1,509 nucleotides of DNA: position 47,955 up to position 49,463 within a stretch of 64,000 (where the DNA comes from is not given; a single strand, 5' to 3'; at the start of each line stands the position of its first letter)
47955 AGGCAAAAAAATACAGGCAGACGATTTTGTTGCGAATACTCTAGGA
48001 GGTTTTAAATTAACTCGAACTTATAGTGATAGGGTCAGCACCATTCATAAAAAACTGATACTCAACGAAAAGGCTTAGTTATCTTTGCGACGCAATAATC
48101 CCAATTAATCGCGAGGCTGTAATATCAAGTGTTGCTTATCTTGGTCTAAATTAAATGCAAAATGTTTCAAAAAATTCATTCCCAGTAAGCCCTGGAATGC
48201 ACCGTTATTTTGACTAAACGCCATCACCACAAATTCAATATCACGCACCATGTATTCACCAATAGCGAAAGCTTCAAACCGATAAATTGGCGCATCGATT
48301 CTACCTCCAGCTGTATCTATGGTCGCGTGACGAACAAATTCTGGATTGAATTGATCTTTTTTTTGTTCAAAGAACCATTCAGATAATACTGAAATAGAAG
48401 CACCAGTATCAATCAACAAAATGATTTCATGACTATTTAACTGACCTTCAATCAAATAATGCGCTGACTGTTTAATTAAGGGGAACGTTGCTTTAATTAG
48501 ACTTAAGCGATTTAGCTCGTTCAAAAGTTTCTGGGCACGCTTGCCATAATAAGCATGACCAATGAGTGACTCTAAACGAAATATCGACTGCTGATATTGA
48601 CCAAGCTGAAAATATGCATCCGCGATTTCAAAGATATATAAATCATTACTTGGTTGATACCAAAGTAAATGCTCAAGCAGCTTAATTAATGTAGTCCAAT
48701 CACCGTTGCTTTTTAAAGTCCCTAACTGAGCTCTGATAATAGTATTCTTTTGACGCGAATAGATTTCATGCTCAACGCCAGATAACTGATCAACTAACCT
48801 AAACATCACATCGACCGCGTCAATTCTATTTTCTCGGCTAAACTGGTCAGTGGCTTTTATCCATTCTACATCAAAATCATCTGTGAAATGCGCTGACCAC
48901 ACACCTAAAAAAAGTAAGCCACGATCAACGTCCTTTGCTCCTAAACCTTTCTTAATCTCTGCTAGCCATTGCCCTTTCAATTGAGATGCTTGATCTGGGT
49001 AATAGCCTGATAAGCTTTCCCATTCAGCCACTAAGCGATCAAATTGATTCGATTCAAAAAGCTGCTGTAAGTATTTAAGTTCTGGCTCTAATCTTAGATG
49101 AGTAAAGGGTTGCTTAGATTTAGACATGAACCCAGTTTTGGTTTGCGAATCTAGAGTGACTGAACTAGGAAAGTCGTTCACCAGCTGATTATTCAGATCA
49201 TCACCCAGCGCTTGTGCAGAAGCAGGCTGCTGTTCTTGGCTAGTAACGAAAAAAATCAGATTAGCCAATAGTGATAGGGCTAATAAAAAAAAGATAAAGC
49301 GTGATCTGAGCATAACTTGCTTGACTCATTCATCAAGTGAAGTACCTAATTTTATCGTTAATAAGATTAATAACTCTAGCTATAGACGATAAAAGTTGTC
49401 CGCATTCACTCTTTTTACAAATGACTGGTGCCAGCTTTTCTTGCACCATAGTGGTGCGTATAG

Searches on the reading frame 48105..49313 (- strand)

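Call 90: search_protein_families(library=pfam, proteins=[window:48105-49313:-], max_evalue=0.00001)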
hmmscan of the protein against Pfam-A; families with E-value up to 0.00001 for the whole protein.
window:48105-49313:- (402 aa): 2 families
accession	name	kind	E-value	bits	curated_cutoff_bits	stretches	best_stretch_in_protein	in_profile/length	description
PF13975.11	gag-asp_proteas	-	5.7e-14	52.9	28.2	1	288-384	1-92/92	gag-polyprotein putative aspartyl protease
PF13650.11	Asp_protease_2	-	6.3e-12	46.5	24.3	1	289-381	2-90/90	Aspartyl protease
